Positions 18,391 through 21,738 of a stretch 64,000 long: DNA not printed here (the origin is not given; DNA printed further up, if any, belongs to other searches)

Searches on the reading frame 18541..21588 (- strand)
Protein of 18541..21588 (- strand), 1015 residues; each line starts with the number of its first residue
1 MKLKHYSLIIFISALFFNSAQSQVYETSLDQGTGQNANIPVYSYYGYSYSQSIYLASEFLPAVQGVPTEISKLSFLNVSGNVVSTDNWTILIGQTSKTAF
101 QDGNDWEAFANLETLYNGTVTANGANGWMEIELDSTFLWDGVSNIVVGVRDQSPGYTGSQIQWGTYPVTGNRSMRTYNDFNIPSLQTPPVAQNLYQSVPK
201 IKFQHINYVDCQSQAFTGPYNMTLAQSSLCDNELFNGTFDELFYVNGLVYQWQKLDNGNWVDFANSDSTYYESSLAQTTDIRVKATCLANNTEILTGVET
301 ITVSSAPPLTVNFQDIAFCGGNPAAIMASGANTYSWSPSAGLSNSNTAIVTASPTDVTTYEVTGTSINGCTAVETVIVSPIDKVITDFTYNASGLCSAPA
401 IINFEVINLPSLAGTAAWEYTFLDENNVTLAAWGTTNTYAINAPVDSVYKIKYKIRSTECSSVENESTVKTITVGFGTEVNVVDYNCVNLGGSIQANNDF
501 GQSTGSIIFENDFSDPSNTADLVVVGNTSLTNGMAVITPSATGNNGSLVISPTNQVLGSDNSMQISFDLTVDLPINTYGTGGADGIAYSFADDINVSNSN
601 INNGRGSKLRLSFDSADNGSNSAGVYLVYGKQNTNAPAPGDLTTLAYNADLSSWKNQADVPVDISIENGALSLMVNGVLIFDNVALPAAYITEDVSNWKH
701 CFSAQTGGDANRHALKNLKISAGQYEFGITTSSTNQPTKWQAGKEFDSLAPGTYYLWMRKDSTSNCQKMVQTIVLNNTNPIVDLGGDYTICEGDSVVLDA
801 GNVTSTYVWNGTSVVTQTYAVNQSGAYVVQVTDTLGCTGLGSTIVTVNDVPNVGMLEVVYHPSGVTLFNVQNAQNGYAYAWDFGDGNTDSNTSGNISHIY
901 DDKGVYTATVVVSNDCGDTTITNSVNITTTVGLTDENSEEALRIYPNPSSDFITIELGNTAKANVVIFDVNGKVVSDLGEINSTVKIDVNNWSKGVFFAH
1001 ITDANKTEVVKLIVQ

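Call 6: search_protein_families(library=pfam, proteins=[window:18541-21588:-])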
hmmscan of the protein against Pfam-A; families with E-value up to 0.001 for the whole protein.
window:18541-21588:- (1015 aa): 3 families
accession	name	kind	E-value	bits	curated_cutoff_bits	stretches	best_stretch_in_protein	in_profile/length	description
PF18962.6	Por_Secre_tail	-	4.5e-15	56.1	27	1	944-1014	1-75/75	Secretion system C-terminal sorting domain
PF18911.6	PKD_4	-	9.3e-14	51.7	27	1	875-928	33-84/85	PKD domain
PF00801.26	PKD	-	8.5e-09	35.7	23.5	1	873-920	26-73/80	PKD domain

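Call 30: search_protein_families(library=ncbifam, proteins=[window:18541-21588:-], max_evalue=0.01)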
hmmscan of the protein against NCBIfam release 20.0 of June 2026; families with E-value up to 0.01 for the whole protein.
window:18541-21588:- (1015 aa): 3 families
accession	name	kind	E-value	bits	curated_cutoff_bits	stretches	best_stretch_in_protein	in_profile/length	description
TIGR04183.1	Por_Secre_tail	domain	3.2e-15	55.9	23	1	944-1015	1-72/72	T9SS type A sorting domain-containing protein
NF050177.1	TapA_OM_Porphy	equivalog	7.5e-09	34.9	500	1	938-1014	467-543/544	TapA/TapC family T9SS-dependent outer membrane protein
NF033708.1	T9SS_Cterm_ChiA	domain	0.0018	18.1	40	1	964-1014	3-54/55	T9SS sorting signal type C domain-containing protein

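Call 57: search_protein_families(library=pfam, proteins=[window:18541-21588:-], max_evalue=0.5)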
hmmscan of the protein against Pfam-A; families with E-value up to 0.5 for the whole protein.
window:18541-21588:- (1015 aa): 4 families
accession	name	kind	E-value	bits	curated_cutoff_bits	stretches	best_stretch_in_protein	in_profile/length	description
PF18962.6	Por_Secre_tail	-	4.5e-15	56.1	27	1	944-1014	1-75/75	Secretion system C-terminal sorting domain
PF18911.6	PKD_4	-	9.3e-14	51.7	27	1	875-928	33-84/85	PKD domain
PF00801.26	PKD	-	8.5e-09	35.7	23.5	1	873-920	26-73/80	PKD domain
PF23466.1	WWE_4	-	0.062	13.9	24.5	0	250-267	1-18/55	WWE domain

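Call 58: search_solved_structures(query=window:18541-21588:-, max_evalue=0.01)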
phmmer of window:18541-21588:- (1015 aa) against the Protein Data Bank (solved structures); distinct sequences matched with E-value up to 0.01: 10.
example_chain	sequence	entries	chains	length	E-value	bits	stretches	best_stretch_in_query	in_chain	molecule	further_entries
4jgu_A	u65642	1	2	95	1.6e-05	26.4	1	858-920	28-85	ColH protein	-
4u6t_A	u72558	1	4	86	2.6e-05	25.7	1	878-924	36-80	ColH protein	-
4u7k_A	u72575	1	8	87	2.6e-05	25.7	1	878-924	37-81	ColH protein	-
6aem_A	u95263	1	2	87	0.00039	21.8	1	859-923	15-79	PKD domain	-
5jvk_A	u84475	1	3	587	0.001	20.4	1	930-1013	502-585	Uncharacterized protein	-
2y72_A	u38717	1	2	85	0.0018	19.6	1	877-925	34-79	COLLAGENASE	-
4jrw_A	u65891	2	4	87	0.0024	19.2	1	877-925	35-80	Collagenase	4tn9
4aqo_A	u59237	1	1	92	0.0024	19.1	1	877-925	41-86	COLLAGENASE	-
2c26_A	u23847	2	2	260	0.0028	18.9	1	878-935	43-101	ENDOGLUCANASE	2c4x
4l9d_A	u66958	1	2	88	0.0043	18.3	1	874-921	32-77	Protease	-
